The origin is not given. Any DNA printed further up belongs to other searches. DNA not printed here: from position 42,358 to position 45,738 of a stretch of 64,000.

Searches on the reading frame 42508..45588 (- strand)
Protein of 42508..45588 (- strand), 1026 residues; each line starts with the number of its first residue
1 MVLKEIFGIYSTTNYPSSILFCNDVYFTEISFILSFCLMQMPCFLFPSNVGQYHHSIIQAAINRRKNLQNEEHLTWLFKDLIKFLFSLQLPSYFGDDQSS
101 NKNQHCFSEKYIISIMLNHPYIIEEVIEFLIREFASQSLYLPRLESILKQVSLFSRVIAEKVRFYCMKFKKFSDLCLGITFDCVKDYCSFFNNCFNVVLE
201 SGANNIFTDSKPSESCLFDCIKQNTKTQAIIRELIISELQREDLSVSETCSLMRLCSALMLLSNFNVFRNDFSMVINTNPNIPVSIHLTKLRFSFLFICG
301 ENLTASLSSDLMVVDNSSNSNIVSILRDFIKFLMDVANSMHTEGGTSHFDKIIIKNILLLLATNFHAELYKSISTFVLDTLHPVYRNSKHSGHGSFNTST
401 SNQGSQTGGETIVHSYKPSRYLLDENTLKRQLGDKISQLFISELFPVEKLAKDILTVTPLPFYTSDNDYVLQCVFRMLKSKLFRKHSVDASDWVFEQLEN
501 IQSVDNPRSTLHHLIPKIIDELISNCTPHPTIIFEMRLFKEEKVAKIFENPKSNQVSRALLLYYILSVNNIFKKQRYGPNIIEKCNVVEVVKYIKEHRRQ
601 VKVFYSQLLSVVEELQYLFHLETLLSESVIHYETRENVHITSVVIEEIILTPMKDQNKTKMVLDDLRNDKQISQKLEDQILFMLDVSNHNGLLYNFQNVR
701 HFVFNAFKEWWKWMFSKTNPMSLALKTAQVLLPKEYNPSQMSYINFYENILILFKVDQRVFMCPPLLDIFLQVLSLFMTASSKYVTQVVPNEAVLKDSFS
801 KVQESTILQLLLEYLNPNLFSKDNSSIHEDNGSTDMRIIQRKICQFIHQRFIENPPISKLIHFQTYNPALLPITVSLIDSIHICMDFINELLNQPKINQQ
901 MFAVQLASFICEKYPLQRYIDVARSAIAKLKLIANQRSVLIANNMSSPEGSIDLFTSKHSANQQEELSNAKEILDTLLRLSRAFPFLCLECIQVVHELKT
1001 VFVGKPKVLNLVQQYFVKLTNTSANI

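Call 12: find_encoding_contigs(protein=window:42508-45588:-, max_places=3, flank=1000)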
Protein window:42508-45588:- (1026 aa): no gene with exactly this product is on record in the collection.

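Call 63: search_protein_families(library=pfam, proteins=[window:42508-45588:-], max_evalue=0.00001)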
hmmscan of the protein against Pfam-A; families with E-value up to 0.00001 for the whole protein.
window:42508-45588:- (1026 aa): 1 family
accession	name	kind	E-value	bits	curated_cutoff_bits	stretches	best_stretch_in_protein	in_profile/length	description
PF14750.11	INTS2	-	5.3e-62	210.2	25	1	434-998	464-1041/1050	Integrator complex subunit 2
